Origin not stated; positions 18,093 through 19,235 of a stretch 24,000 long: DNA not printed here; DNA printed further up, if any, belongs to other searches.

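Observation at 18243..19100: DegV fatty-acid-binding protein placed 15 nt behind the heliorhodopsin stop: candidate cytoplasmic partner or lipid/retinoid carrier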

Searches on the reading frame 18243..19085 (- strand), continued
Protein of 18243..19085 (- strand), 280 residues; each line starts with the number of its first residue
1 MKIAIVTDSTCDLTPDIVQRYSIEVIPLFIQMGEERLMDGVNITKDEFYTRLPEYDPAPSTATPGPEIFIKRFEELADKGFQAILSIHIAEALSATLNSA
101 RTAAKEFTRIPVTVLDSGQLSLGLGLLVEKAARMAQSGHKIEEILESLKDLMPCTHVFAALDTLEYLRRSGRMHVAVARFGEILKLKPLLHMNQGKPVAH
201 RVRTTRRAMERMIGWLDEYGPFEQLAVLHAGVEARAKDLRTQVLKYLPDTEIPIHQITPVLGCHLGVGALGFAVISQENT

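Call 22: search_solved_structures(query=window:18243-19085:-, max_evalue=1e-30, show_alignments=5)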
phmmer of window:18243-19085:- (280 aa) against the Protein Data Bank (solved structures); distinct sequences matched with E-value up to 1e-30: 10.
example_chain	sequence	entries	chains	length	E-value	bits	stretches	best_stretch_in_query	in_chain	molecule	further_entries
2dt8_A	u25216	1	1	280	4.9e-38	134.6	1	1-274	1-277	DegV family protein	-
3fys_A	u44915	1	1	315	7.7e-35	124.1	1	1-272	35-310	Protein degV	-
7sg3_A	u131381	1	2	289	5.1e-32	114.9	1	1-276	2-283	Fatty Acid Kinase B1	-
6mh9_A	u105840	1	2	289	6.9e-32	114.4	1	1-276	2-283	Fatty Acid Kinase (Fak) B1 protein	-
4x9x_A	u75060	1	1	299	1.1e-31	113.8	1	3-275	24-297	DegV domain-containing protein MW1315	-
6nm1_A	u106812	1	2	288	1.3e-31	113.6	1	1-276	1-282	Fatty acid Kinase (Fak) B1 protein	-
6alw_A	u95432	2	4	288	1.7e-31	113.1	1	1-276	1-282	EDD domain protein, DegV family | Fatty acid Kinase (Fak) B1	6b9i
5woo_A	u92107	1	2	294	1.9e-31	113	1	1-276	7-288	EDD domain protein, DegV family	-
6nyu_A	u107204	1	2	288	2.2e-31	112.8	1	1-276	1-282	DegV domain-containing protein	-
5uto_A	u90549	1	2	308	2.2e-31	112.8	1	1-276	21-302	EDD domain protein, DegV family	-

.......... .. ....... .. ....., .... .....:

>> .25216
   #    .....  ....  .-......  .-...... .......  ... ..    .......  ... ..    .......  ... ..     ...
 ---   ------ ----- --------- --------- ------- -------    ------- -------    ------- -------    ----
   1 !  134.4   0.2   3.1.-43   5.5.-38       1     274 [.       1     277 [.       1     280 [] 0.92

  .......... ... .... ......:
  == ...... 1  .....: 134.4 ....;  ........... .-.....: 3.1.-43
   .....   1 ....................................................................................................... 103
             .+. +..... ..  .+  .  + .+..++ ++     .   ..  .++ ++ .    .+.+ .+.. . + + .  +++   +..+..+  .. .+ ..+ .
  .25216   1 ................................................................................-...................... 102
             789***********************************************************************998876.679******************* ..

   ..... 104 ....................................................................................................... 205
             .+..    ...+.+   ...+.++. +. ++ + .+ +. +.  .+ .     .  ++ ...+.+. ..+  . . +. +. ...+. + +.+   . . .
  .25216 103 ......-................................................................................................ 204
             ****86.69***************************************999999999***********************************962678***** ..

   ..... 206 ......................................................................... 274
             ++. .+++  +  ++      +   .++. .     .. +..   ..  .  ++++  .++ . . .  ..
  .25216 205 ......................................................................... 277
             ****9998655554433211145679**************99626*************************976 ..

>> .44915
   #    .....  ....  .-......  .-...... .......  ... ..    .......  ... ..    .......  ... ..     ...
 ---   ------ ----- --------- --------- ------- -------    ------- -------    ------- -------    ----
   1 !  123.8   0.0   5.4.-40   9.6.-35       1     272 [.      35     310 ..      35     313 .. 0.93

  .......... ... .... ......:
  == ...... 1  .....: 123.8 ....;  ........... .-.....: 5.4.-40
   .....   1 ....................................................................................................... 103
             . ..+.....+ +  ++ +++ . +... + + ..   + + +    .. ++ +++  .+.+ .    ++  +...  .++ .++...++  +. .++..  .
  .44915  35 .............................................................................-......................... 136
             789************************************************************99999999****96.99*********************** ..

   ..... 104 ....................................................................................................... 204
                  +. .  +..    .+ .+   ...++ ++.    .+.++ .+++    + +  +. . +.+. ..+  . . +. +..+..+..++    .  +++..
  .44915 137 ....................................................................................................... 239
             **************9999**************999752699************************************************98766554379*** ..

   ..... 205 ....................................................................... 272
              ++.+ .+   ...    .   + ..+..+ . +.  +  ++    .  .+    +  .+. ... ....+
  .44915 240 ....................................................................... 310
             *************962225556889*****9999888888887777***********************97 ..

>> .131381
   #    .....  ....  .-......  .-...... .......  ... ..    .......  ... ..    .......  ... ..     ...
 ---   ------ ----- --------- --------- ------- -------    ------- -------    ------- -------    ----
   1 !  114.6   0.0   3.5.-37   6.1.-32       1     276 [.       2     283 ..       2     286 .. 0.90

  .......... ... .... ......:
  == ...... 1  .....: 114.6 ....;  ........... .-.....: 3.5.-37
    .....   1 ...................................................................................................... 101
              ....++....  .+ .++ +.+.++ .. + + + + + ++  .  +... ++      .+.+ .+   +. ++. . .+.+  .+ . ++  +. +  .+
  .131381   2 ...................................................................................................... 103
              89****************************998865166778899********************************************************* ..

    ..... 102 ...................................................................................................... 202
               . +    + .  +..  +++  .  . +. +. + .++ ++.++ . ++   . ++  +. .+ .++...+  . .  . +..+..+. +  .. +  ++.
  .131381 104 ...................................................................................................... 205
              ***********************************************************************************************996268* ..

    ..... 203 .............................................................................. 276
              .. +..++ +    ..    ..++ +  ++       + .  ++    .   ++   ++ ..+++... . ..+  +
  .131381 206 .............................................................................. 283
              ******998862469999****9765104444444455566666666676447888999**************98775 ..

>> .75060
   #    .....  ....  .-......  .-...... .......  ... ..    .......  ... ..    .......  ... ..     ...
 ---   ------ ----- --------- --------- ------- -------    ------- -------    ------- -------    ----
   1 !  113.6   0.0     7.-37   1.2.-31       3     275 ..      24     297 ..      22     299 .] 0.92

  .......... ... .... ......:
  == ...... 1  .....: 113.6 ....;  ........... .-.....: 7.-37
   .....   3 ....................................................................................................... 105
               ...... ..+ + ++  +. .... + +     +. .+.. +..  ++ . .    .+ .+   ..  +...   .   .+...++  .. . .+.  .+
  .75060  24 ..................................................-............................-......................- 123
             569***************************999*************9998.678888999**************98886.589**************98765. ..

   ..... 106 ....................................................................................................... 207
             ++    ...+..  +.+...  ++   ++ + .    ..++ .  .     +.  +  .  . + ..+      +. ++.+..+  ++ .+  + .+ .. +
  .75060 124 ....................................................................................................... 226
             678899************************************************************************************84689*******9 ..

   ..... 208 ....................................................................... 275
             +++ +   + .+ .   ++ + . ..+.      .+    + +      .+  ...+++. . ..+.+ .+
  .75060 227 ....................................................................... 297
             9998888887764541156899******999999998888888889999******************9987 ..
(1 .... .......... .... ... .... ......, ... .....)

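Call 24: find_encoding_contigs(protein=P0146, flank=6000, max_places=3)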
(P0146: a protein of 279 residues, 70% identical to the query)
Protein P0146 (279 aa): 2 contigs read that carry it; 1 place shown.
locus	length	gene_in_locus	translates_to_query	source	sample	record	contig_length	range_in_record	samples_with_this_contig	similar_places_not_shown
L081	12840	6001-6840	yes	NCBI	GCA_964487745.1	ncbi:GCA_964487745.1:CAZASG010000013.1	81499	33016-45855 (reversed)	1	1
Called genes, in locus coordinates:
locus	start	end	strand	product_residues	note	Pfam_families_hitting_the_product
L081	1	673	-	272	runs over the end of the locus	PF00005:ABC_tran, PF02463:SMC_N (weak), PF13304:AAA_21 (faint)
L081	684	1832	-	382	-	PF12704:MacB_PCD, PF02687:FtsX (weak)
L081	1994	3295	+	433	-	PF00376:MerR, PF13411:MerR_1, PF02607:B12-binding_2, PF02310:B12-binding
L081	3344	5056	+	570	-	PF00884:Sulfatase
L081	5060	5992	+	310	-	PF01370:Epimerase, PF03435:Sacchrp_dh_NADP (weak), PF04321:RmlD_sub_bind (weak), PF05368:NmrA (weak), PF13460:NAD_binding_10, PF16363:GDP_Man_Dehyd, PF08338:DUF1731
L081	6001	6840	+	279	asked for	PF02645:DegV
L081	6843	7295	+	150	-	PF28469:DUF8410 (faint)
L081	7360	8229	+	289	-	PF06966:DUF1295, PF02544:Steroid_dh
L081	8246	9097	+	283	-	PF00106:adh_short, PF08659:KR, PF23441:SDR, PF13561:adh_short_C2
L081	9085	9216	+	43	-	-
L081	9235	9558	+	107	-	PF00578:AhpC-TSA (weak)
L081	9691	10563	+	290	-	PF04773:FecR, PF08239:SH3_3 (weak)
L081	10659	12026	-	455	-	PF01554:MatE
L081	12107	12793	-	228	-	PF06439:3keto-disac_hyd (weak)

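Call 25: find_encoding_contigs(protein=P0216, flank=6000, max_places=3)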
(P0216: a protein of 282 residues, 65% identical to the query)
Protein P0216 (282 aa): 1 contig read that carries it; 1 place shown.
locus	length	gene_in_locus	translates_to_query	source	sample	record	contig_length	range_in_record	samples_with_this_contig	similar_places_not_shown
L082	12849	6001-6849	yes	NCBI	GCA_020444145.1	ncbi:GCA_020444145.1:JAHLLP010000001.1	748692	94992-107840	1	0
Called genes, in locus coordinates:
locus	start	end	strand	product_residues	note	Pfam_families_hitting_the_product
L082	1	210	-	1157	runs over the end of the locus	PF03704:BTAD, PF07719:TPR_2 (faint), PF13374:TPR_10 (faint), PF00931:NB-ARC (weak), PF13191:AAA_16 (weak), PF05729:NACHT (weak), PF13401:AAA_22 (weak), PF13424:TPR_12, +2 more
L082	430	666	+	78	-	-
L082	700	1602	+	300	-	PF07603:Lcl_C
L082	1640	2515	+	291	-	-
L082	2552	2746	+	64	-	-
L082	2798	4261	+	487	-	PF04203:Sortase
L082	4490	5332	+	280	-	PF01937:ARMT1-like_dom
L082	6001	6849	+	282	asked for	PF02645:DegV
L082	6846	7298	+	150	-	-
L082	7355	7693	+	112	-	PF14248:DUF4345 (weak)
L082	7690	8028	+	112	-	PF07343:DUF1475 (weak)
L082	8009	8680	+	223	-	PF11361:DUF3159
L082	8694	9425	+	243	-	PF12146:Hydrolase_4 (faint), PF12695:Abhydrolase_5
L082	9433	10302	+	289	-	PF06966:DUF1295, PF02544:Steroid_dh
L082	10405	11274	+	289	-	PF00106:adh_short, PF08659:KR, PF13561:adh_short_C2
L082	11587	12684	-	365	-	PF02163:Peptidase_M50, PF00571:CBS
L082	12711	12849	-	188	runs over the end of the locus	-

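Call 26: find_encoding_contigs(protein=P0228, flank=6000, max_places=3)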
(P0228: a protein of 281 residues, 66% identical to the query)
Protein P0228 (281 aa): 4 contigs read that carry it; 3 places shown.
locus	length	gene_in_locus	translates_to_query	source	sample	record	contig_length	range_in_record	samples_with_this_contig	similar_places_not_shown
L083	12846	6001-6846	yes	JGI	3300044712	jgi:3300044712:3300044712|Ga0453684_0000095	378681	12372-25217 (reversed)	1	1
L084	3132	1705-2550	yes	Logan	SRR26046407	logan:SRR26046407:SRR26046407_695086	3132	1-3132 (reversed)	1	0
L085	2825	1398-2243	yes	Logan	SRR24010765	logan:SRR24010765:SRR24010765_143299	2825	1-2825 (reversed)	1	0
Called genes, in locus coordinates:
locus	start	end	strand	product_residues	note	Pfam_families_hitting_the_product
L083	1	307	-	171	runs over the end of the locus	PF13671:AAA_33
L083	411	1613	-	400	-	PF00155:Aminotran_1_2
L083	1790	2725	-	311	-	PF00494:SQS_PSY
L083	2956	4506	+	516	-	PF00070:Pyr_redox (faint), PF00890:FAD_binding_2 (faint), PF01266:DAO, PF01593:Amino_oxidase, PF03486:HI0933_like (faint), PF07992:Pyr_redox_2 (weak), PF12831:FAD_oxidored (faint), PF13450:NAD_binding_8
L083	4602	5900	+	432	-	PF00376:MerR, PF13411:MerR_1, PF02607:B12-binding_2, PF02310:B12-binding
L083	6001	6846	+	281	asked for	PF02645:DegV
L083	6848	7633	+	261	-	PF06966:DUF1295, PF02544:Steroid_dh, PF04140:ICMT (weak)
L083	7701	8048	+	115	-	PF07343:DUF1475 (faint)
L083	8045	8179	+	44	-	-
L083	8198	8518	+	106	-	PF00578:AhpC-TSA, PF08534:Redoxin (weak)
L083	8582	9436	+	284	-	PF00106:adh_short, PF08659:KR (weak), PF13561:adh_short_C2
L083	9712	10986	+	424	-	PF07690:MFS_1, PF12832:MFS_1_like (weak), PF13347:MFS_2 (weak), PF00083:Sugar_tr, PF07690:MFS_1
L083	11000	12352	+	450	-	PF00875:DNA_photolyase, PF03441:FAD_binding_7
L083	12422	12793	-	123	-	PF01850:PIN (weak), PF13470:PIN_3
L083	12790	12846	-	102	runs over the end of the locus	PF04014:MazE_antitoxin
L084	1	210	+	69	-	?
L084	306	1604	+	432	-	PF00376:MerR, PF13411:MerR_1, PF02607:B12-binding_2, PF02310:B12-binding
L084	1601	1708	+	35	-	-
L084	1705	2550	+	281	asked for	PF02645:DegV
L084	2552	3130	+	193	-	?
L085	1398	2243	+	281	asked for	PF02645:DegV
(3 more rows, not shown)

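Call 28: search_protein_families(library=pfam, proteins=[L081:6843-7295:+, L082:6846-7298:+, L082:8009-8680:+, L083:7701-8048:+, L083:8045-8179:+, L084:1601-1708:+], max_evalue=1)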
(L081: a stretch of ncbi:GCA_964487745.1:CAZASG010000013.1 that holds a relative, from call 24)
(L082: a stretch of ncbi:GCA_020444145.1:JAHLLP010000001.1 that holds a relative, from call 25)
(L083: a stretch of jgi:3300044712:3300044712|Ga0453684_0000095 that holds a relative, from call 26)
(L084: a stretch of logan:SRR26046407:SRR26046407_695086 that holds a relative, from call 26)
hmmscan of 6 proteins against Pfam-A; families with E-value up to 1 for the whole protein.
L081:6843-7295:+ (150 aa): 2 families
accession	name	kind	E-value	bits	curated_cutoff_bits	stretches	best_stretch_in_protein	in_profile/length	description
PF03364.25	Polyketide_cyc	-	2.7e-05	24.9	23.4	1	11-131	1-114/126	Polyketide cyclase / dehydrase and lipid transport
PF10604.15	Polyketide_cyc2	-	0.0016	19.2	27.4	1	6-146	5-138/142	Polyketide cyclase / dehydrase and lipid transport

L082:6846-7298:+ (150 aa): 3 families
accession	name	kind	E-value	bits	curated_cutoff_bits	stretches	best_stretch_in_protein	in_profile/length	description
PF10604.15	Polyketide_cyc2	-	0.00037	21.2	27.4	1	5-138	4-130/142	Polyketide cyclase / dehydrase and lipid transport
PF03364.25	Polyketide_cyc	-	0.00062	20.5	23.4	1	11-133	1-116/126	Polyketide cyclase / dehydrase and lipid transport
PF08327.17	AHSA1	-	0.015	15.9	22.1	1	13-66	2-59/125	Activator of Hsp90 ATPase homolog 1-like protein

L082:8009-8680:+ (223 aa): 2 families
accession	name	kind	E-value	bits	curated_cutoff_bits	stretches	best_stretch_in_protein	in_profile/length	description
PF11361.13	DUF3159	-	9.3e-25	88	34.2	1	20-191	7-179/188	Protein of unknown function (DUF3159)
PF04279.20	IspA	-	0.0037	17.9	28.7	1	19-91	2-74/176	Intracellular septation protein A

L083:7701-8048:+ (115 aa): 1 family
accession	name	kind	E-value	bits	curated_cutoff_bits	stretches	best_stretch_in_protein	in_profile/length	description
PF07343.16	DUF1475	-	2.4e-05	24.7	22.3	1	10-91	17-95/236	Protein of unknown function (DUF1475)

L083:8045-8179:+ (44 aa): 2 families
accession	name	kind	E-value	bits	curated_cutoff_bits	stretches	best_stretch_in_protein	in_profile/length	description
PF00578.27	AhpC-TSA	-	0.00016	22.1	26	1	10-40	4-34/124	AhpC/TSA family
PF08534.16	Redoxin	-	0.018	15.3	26.6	1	10-39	5-36/148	Redoxin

L084:1601-1708:+ (35 aa): 1 family
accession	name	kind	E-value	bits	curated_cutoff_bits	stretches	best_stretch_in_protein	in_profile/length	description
PF05673.19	DUF815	-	0.087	12.4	23.8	1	9-34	138-163/249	Protein of unknown function (DUF815)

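Call 31: find_related_loci(query=A2, collection=metagenome_contigs, flank=6000)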
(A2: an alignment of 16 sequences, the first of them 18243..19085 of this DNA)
Query A2 (280 aa) in metagenome_contigs; peptide patterns used: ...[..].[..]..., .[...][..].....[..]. (x = any residue, [..] = any of these).
600 stretches matched a pattern (row limit reached: there are more); 436 encode a relative of the query (tblastn E <= 1e-3); the best 80 are kept; 80 distinct loci.
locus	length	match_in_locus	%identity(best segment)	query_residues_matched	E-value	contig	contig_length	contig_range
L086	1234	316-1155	86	1-280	0e+0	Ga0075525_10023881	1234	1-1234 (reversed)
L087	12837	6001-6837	82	1-279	2e-156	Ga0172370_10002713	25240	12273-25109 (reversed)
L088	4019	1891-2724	75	1-278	6e-147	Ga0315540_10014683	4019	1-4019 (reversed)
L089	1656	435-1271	68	1-279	4e-144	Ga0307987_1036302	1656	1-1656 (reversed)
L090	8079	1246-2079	68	1-278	4e-131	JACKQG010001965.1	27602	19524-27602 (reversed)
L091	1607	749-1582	68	1-278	5e-140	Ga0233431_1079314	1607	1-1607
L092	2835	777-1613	67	1-279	3e-134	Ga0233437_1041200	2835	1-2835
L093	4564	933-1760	66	1-276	4e-128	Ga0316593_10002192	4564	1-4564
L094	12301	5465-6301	67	1-279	8e-127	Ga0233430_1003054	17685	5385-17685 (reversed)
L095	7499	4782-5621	65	1-280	4e-126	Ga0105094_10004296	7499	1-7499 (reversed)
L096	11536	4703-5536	65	1-278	2e-124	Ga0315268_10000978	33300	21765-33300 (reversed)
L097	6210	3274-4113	65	1-279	5e-124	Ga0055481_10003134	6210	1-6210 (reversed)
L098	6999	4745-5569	65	1-275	1e-123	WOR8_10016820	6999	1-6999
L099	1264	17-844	64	1-276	1e-134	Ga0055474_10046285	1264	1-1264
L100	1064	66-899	65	1-278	3e-135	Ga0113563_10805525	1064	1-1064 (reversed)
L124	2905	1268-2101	62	1-278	6e-121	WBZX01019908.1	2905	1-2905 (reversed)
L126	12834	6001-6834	62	1-278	7e-117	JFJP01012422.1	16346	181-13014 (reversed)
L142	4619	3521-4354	61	1-278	9e-116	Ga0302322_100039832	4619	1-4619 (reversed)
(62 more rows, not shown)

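Call 58: search_protein_families(library=ncbifam, proteins=[window:18243-19085:-, L082:9433-10302:+, L126:5393-5959:+], max_evalue=0.001)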
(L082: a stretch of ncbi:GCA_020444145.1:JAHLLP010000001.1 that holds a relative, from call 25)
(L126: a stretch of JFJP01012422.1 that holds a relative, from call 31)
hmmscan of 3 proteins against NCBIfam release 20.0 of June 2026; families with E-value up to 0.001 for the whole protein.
window:18243-19085:- (280 aa): 2 families
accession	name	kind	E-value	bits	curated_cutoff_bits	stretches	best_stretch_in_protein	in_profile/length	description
TIGR00762.1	DegV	domain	3.8e-80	269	99.7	1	3-274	1-275/276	DegV family EDD domain-containing protein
NF038249.1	fatty_FakB1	equivalog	1.6e-47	162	350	1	1-277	1-282/286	fatty acid kinase binding subunit FakB1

L082:9433-10302:+ (289 aa): 0 families

L126:5393-5959:+ (188 aa): 0 families

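Call 59: search_protein_families(library=pfam, proteins=[L126:5393-5959:+, L088:813-1880:+], max_evalue=1)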
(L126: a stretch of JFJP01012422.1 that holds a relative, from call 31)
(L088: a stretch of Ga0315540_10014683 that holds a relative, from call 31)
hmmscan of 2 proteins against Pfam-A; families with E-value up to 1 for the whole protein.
L126:5393-5959:+ (188 aa): 2 families
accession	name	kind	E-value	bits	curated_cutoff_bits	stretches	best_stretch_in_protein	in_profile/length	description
PF10069.14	DICT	-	5.7e-11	42.9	23.8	1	39-142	18-128/129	Sensory domain in DIguanylate Cyclases and Two-component system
PF21246.3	Usp38-like_N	-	0.082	12.3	27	1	26-93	51-115/337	Ubiquitin carboxyl-terminal hydrolase 38-like, N-terminal domain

L088:813-1880:+ (355 aa): 1 family
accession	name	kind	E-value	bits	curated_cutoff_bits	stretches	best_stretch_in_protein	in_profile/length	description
PF19545.4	DUF6069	-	1.4e-05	25.7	27.2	1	26-120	8-90/129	Family of unknown function (DUF6069)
